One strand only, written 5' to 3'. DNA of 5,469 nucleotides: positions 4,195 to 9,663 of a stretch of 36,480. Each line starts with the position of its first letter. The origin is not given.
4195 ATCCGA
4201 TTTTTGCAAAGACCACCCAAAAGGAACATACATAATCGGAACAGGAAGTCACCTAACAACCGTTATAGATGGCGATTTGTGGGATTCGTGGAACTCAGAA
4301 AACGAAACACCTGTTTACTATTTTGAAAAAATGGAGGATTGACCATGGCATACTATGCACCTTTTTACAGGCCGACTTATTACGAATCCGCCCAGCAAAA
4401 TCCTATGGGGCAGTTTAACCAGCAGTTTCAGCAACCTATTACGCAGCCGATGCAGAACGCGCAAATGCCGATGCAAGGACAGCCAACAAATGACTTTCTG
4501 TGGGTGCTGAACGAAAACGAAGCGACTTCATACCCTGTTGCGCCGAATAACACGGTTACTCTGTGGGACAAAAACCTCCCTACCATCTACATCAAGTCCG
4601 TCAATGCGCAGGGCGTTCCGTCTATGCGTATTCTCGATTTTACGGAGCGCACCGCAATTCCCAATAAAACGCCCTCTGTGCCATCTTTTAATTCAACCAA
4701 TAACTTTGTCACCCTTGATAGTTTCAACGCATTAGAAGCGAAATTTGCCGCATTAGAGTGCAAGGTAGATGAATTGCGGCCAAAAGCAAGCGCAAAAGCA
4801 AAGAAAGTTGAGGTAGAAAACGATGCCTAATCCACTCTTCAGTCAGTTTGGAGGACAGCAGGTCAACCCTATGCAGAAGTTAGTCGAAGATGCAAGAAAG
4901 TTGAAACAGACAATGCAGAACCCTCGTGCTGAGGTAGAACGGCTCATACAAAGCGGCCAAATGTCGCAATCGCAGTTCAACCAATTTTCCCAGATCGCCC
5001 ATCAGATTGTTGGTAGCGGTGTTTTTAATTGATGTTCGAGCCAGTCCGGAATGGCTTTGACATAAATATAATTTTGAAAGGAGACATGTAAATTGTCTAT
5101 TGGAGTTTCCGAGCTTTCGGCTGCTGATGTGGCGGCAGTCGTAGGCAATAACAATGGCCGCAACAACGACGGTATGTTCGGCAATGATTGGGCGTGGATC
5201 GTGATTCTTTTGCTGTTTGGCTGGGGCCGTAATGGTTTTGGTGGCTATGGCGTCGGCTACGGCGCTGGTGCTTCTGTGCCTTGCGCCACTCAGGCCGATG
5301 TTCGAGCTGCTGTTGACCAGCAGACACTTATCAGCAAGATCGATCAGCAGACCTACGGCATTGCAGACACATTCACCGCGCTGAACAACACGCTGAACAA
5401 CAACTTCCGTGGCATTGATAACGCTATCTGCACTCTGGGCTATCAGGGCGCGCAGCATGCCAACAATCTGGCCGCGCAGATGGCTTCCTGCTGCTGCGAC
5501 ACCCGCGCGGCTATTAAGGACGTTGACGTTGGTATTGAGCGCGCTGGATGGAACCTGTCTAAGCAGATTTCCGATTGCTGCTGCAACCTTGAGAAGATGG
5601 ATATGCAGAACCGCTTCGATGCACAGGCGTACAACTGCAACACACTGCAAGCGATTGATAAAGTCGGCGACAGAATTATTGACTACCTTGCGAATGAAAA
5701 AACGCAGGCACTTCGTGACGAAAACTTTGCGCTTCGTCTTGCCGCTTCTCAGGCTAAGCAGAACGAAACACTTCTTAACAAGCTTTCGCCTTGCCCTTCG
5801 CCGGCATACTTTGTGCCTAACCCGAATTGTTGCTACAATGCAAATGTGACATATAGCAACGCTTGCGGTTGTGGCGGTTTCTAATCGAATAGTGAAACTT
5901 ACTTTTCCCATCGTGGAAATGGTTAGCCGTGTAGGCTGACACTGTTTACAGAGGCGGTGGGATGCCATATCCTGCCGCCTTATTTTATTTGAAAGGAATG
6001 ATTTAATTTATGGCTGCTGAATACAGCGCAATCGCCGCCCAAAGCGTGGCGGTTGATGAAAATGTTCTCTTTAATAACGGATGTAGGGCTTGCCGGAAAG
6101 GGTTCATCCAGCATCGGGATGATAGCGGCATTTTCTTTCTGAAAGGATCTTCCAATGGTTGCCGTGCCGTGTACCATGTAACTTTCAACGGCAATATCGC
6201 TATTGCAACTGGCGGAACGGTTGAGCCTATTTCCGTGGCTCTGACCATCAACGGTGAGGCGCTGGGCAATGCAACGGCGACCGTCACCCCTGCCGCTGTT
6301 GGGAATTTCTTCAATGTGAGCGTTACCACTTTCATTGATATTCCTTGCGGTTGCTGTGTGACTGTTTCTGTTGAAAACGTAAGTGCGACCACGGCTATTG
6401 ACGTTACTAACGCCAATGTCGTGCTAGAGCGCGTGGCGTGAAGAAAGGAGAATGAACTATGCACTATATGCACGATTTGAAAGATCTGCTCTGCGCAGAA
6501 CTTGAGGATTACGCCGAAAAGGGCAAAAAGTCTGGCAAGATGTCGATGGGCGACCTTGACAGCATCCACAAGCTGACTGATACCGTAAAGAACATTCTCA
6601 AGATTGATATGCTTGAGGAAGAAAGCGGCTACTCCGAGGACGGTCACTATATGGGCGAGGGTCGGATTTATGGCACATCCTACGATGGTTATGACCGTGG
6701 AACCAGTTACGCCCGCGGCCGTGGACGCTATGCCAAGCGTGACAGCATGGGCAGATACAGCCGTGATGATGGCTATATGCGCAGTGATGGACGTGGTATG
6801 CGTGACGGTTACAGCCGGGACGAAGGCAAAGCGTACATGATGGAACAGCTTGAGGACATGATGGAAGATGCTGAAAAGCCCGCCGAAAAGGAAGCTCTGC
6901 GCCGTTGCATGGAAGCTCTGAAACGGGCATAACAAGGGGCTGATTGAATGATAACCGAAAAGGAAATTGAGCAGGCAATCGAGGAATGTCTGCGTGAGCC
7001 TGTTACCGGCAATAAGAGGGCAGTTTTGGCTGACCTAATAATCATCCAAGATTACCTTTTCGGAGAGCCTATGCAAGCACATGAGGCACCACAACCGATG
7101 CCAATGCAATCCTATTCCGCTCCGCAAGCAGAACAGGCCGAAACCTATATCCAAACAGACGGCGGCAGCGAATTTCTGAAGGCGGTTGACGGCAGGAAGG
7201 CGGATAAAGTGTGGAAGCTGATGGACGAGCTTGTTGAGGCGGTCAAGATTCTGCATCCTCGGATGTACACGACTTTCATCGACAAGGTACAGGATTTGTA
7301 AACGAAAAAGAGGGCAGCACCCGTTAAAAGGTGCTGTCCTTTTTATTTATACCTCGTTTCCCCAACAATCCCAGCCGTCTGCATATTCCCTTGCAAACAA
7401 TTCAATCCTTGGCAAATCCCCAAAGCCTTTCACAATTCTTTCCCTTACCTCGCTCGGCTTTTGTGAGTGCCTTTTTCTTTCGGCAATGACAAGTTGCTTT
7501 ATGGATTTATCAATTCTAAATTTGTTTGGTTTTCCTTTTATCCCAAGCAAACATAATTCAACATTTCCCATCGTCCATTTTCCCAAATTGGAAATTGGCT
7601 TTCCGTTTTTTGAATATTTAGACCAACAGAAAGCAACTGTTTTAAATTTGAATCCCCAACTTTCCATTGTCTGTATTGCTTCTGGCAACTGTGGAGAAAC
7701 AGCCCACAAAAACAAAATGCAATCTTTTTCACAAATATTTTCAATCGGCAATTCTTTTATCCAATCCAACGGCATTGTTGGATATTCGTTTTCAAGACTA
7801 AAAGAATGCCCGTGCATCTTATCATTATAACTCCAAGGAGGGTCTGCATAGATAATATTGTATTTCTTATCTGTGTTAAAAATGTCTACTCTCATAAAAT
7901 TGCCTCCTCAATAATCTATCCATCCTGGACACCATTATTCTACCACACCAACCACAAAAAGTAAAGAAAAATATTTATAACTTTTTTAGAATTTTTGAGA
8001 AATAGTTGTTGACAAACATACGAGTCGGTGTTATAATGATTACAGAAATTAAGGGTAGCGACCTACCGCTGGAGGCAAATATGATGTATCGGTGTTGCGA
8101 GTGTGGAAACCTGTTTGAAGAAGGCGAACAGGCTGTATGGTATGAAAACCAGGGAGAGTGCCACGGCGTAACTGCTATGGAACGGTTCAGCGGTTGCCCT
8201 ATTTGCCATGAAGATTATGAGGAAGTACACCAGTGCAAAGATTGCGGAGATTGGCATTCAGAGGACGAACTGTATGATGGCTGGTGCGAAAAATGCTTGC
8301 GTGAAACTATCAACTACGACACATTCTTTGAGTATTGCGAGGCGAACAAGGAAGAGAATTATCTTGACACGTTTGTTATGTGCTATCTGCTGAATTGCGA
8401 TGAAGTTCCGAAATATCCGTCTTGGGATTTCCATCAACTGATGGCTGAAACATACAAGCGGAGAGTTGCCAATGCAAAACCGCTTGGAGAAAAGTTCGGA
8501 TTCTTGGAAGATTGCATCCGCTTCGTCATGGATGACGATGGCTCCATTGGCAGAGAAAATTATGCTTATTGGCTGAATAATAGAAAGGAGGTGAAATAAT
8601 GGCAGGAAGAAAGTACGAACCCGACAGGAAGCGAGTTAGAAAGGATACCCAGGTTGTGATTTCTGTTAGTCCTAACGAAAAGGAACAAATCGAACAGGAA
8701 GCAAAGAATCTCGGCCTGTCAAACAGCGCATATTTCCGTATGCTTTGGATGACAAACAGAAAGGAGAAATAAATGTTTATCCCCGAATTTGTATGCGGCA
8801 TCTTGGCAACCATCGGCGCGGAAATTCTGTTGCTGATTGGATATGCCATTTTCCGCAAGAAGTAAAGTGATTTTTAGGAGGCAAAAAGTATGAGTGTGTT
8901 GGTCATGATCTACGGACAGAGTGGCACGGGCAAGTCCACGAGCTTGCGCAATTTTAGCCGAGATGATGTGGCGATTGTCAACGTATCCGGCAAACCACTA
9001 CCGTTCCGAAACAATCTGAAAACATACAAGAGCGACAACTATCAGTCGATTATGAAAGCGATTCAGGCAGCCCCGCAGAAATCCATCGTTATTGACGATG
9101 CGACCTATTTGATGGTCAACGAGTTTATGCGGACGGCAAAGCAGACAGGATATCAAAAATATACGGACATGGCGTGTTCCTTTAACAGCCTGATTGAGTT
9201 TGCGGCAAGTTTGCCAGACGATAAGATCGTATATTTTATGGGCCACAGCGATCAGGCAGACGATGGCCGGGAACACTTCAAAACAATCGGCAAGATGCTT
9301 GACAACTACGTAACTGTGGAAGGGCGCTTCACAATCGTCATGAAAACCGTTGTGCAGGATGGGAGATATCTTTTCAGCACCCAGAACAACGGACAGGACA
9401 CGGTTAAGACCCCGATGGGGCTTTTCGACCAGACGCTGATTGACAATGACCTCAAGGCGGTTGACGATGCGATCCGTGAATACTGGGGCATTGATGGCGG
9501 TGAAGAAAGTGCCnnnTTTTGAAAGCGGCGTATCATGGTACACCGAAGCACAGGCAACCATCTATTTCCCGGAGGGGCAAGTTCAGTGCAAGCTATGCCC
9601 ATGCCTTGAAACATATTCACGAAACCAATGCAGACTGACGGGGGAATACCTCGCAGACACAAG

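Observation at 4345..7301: Six-gene accessory module resembling spore-surface or self-assembling building blocks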

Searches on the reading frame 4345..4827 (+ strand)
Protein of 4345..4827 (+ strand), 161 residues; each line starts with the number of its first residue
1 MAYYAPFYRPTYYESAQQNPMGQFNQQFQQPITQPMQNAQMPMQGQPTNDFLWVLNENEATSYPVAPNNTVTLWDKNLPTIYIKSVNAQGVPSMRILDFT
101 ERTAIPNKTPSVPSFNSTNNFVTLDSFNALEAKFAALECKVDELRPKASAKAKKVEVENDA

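Call 5: search_protein_families(library=pfam, proteins=[window:4345-4827:+], max_evalue=1)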
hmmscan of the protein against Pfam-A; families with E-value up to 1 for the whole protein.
window:4345-4827:+ (161 aa): 1 family
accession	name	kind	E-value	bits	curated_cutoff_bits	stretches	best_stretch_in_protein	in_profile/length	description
PF16284.10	DUF4930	-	0.029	14.9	25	1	13-86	7-73/144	Domain of unknown function (DUF4930)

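Call 6: search_protein_families(library=phrogs, proteins=[window:4345-4827:+], max_evalue=1)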
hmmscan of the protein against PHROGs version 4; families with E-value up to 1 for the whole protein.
window:4345-4827:+ (161 aa): 2 families
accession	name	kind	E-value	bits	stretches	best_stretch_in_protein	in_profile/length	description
phrog_21718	-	unknown function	1.2e-25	91.3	1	6-146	9-149/159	-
phrog_583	-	unknown function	0.17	12.7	1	110-141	18-49/120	-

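Call 11: search_protein_families(library=ncbifam, proteins=[window:4345-4827:+], max_evalue=1)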
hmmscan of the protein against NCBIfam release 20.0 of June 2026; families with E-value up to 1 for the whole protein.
window:4345-4827:+ (161 aa): 0 families

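Call 12: search_protein_families(library=padloc, proteins=[window:4345-4827:+], max_evalue=1)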
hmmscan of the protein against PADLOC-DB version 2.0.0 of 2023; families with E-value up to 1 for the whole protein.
window:4345-4827:+ (161 aa): 0 families

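Call 59: search_solved_structures(query=A7, max_evalue=10)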
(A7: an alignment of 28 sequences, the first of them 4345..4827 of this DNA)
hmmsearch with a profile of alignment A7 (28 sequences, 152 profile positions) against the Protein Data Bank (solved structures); distinct sequences matched with E-value up to 10: 0.

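Call 62: search_protein_families(library=pfam, alignment_id=A7, max_evalue=1)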
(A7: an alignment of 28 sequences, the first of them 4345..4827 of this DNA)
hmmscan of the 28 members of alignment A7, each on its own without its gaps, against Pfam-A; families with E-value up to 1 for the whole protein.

A. member 1, window:4345-4827:+ (161 aa): 1 family
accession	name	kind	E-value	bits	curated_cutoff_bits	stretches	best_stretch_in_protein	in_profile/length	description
PF16284.10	DUF4930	-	0.029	14.9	25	1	13-86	7-73/144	Domain of unknown function (DUF4930)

B. families by the number of members that match (of 28 scanned): 7 families
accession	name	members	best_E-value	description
PF16258.11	DUF4912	3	0.06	Domain of unknown function (DUF4912)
PF16284.10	DUF4930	1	0.029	Domain of unknown function (DUF4930)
PF04380.18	BMFP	1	0.049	Membrane fusogenic activity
PF10477.14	EIF4E-T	1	0.067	Nucleocytoplasmic shuttling protein for mRNA cap-binding EIF4E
PF13822.11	ACC_epsilon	1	0.086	Acyl-CoA carboxylase epsilon subunit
PF20506.3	DUF6732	1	0.29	Family of unknown function (DUF6732)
PF14179.11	YppG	1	1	YppG-like protein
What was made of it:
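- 4345..4830 (+): P1: Y/P/Q-rich N-terminus, conserved ~55-aa beta-type core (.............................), short helix and K/E tail (phrog_21718). No GerQ or other Pfam hit (call 62).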

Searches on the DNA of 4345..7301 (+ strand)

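Call 7: search_dna_similar(query=window:4345-7301:+, collection=phages, mode=distant, max_rows=30)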
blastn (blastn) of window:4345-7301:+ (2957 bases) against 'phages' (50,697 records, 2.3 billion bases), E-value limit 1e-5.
Records with a match: 2; places in all: 2; records where one place covers at least 80% of the query: 0.
Best place of each record, by identity: 60-80% 2.
By first word of the organism name: Bacteriophage 2.
By host as written in the record: - 2.
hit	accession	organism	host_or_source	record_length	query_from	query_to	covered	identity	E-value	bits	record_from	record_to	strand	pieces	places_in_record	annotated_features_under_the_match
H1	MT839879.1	Bacteriophage sp.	human fecal samples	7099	1845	2034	6%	71.6%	4e-18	100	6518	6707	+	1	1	record has no annotation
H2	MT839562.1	Bacteriophage sp.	human fecal samples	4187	1034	1175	5%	72.2%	2e-10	75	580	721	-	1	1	record has no annotation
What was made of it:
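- Tried and rejected: Nucleotide search of the phage collection gave only two short 72% matches (call 7).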

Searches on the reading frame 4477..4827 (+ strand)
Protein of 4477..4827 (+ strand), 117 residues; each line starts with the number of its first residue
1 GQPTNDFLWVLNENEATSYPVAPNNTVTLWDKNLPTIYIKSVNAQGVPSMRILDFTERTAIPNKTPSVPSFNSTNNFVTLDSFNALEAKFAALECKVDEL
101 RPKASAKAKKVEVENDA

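Call 75: search_protein_representatives(protein=window:4477-4827:+)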
Query: 117 residues. Proteins with E-value up to 0.001 (for the whole library): 1092; up to 1e-10: 248; up to 1e-30: 7. The best 150 are listed.
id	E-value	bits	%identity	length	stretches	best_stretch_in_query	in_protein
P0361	4.3e-34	133.3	83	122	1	1-78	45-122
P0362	1.4e-31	125.3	60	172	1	4-104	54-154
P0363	1.4e-31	125.3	59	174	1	3-114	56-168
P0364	1.8e-31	124.9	56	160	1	2-110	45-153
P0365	2.1e-31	124.7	55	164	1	2-116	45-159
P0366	2.5e-31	124.5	56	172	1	2-114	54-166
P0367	2.7e-31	124.4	85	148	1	2-69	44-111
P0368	3.1e-30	121.0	58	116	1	8-114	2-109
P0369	3.9e-29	117.4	55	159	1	1-113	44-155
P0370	7.1e-29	116.6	60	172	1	4-105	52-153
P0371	2.9e-28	114.6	52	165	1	4-110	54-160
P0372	5.5e-28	113.7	60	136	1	3-102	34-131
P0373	3.0e-27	111.4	56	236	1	4-114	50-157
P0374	3.7e-27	111.0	56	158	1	6-112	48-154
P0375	9.7e-27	109.7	52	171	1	2-107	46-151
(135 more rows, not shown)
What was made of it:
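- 4345..4830 (+): There are 1092 representative clusters, all stand-alone and 68-236 aa (call 75).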

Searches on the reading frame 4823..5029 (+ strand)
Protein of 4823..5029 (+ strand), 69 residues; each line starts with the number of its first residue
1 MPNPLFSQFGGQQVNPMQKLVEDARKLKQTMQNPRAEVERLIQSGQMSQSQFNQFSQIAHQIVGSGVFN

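Call 5: search_protein_families(library=pfam, proteins=[window:4823-5029:+], max_evalue=1)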
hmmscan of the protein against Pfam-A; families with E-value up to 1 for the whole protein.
window:4823-5029:+ (69 aa): 1 family
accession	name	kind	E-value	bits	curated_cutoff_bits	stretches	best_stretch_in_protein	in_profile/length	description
PF13767.11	DUF4168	-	0.034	15.6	25.8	1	13-60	42-86/95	Domain of unknown function (DUF4168)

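Call 6: search_protein_families(library=phrogs, proteins=[window:4823-5029:+], max_evalue=1)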
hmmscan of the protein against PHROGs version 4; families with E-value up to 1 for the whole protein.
window:4823-5029:+ (69 aa): 4 families
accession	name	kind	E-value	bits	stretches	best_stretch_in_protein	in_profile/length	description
phrog_22984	-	unknown function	3.7e-10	41.1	1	1-63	1-62/74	-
phrog_5211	-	unknown function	0.015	16.6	1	18-68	32-82/112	-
phrog_17809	-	unknown function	0.02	15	1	22-63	143-184/258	-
phrog_22202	-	transcription regulation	0.28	12.3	1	17-64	10-57/88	transcription factor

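Call 11: search_protein_families(library=ncbifam, proteins=[window:4823-5029:+], max_evalue=1)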
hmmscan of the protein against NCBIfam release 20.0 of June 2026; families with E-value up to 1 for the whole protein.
window:4823-5029:+ (69 aa): 0 families

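Call 12: search_protein_families(library=padloc, proteins=[window:4823-5029:+], max_evalue=1)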
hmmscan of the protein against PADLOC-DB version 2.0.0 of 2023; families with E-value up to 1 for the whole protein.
window:4823-5029:+ (69 aa): 0 families

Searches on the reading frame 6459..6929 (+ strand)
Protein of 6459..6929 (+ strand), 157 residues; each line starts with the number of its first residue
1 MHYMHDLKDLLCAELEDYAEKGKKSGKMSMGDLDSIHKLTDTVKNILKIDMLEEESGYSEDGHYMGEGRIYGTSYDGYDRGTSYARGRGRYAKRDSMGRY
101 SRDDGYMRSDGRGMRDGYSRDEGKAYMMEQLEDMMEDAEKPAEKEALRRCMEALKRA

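Call 5: search_protein_families(library=pfam, proteins=[window:6459-6929:+], max_evalue=1)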
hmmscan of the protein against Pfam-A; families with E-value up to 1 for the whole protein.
window:6459-6929:+ (157 aa): 1 family
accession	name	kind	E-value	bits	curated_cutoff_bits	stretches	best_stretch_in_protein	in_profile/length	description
PF17253.7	DUF5320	-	0.18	13.4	27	1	80-156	12-87/99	Family of unknown function (DUF5320)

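Call 6: search_protein_families(library=phrogs, proteins=[window:6459-6929:+], max_evalue=1)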
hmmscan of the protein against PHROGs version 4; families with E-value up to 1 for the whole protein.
window:6459-6929:+ (157 aa): 1 family
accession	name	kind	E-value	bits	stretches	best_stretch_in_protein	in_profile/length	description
phrog_28802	-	unknown function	4.5e-05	24.7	1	4-155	2-153/190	-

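Call 11: search_protein_families(library=ncbifam, proteins=[window:6459-6929:+], max_evalue=1)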
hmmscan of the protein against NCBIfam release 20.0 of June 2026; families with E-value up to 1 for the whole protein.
window:6459-6929:+ (157 aa): 0 families

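Call 12: search_protein_families(library=padloc, proteins=[window:6459-6929:+], max_evalue=1)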
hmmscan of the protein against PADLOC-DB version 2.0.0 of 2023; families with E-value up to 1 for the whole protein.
window:6459-6929:+ (157 aa): 0 families

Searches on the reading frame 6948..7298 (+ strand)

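Call 5: search_protein_families(library=pfam, proteins=[window:6948-7298:+], max_evalue=1)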
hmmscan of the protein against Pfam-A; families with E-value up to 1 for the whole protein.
window:6948-7298:+ (117 aa): 2 families
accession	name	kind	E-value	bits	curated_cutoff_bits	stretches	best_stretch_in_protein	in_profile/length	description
PF14943.11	MRP-S26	-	0.028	14.7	27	1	1-20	138-157/168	Mitochondrial ribosome subunit S26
PF13402.12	Peptidase_M60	-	0.17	11.8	25.8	1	53-100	22-69/275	Peptidase M60, enhancin and enhancin-like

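Call 6: search_protein_families(library=phrogs, proteins=[window:6948-7298:+], max_evalue=1)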
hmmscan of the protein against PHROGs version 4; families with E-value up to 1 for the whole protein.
window:6948-7298:+ (117 aa): 1 family
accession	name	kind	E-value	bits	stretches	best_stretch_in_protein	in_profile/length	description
phrog_17454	-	unknown function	0.02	16.1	1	88-116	46-74/78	-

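Call 11: search_protein_families(library=ncbifam, proteins=[window:6948-7298:+], max_evalue=1)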
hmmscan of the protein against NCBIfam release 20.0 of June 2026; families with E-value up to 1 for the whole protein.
window:6948-7298:+ (117 aa): 1 family
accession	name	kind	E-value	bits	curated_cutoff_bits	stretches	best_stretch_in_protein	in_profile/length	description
TIGR01868.1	casD_Cas5e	equivalog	0.0078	16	68.95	1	5-75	132-203/230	type I-E CRISPR-associated protein Cas5/CasD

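Call 12: search_protein_families(library=padloc, proteins=[window:6948-7298:+], max_evalue=1)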
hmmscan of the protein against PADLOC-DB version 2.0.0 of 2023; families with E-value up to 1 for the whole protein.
window:6948-7298:+ (117 aa): 1 family
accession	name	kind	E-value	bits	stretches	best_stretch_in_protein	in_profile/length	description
PDLC00949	Cas5e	-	0.0021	16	1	5-75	132-203/230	"CRISPR-associated protein Cas5/CasD, subtype I-E/ECOLI"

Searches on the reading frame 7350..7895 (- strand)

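Call 5: search_protein_families(library=pfam, proteins=[window:7350-7895:-], max_evalue=1)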
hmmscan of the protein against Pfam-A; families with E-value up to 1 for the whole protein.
window:7350-7895:- (182 aa): 1 family
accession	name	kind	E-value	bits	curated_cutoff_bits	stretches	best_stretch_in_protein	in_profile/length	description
PF05063.20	MT-A70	-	5.9e-31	108.1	23.9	1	12-181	1-172/172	MT-A70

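Call 6: search_protein_families(library=phrogs, proteins=[window:7350-7895:-], max_evalue=1)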
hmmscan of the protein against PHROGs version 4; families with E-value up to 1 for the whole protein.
window:7350-7895:- (182 aa): 5 families
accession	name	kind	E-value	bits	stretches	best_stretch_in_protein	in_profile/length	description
phrog_359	-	other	3e-77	261.4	1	1-182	111-294/329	DNA methyltransferase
phrog_10837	-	unknown function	1.1e-38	133.3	1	63-181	1-121/139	-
phrog_21315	-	unknown function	4.3e-38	132.4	1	9-181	237-406/415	-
phrog_15877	-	other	2.2e-22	80.8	1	10-142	3-137/152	DNA methyltransferase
phrog_16888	-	unknown function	2.8e-05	24.9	1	157-181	3-27/67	-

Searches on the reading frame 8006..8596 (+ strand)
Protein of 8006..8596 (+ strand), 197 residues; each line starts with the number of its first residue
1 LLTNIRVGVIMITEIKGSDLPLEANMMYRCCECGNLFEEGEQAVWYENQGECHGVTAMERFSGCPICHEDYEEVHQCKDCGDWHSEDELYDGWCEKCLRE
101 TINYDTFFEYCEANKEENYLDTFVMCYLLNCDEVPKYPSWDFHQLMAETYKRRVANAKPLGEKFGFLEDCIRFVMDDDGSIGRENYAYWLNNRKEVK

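Call 5: search_protein_families(library=pfam, proteins=[window:8006-8596:+], max_evalue=1)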
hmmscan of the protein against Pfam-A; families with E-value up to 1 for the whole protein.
window:8006-8596:+ (197 aa): 1 family
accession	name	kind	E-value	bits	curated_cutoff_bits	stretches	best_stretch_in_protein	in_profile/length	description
PF09334.17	tRNA-synt_1g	-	0.028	13.6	20.1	1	26-118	102-193/391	tRNA synthetases class I (M)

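Call 6: search_protein_families(library=phrogs, proteins=[window:8006-8596:+], max_evalue=1)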
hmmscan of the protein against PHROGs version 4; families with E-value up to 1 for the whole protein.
window:8006-8596:+ (197 aa): 2 families
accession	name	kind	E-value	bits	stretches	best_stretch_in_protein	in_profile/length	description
phrog_27517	-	unknown function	0.00081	20.5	1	26-89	11-68/73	-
phrog_19102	-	unknown function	0.18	12.8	0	26-37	26-37/38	-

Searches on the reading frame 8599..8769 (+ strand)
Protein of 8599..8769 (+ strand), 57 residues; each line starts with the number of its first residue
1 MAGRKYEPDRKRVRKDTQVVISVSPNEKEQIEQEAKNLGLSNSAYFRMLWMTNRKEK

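Call 89: search_protein_families(library=pfam, proteins=[window:8599-8769:+], max_evalue=0.001)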
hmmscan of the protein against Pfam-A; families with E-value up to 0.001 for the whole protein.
window:8599-8769:+ (57 aa): 1 family
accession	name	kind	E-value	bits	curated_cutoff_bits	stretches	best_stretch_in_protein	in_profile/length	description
PF21983.2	NikA-like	-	8.2e-08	32.7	27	1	14-51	2-39/72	Mobilization protein NikA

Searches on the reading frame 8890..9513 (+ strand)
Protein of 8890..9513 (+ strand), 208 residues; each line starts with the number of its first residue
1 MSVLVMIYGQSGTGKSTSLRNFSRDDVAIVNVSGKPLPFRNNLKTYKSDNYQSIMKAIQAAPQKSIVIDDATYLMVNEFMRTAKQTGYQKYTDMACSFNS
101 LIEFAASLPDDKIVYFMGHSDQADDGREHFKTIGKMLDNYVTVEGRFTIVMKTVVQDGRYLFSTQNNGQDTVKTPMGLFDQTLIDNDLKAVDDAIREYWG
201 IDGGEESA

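Call 89: search_protein_families(library=pfam, proteins=[window:8890-9513:+], max_evalue=0.001)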
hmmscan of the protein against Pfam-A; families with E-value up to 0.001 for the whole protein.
window:8890-9513:+ (208 aa): 3 families
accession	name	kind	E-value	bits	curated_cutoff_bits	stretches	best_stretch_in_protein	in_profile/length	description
PF13479.12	AAA_24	-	1.2e-08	35.5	27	1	5-169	5-189/195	AAA domain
PF13401.12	AAA_22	-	0.00014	22.6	27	0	5-25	8-28/130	AAA domain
PF13191.12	AAA_16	-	0.00039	21.4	32.6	1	4-126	26-147/167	AAA ATPase domain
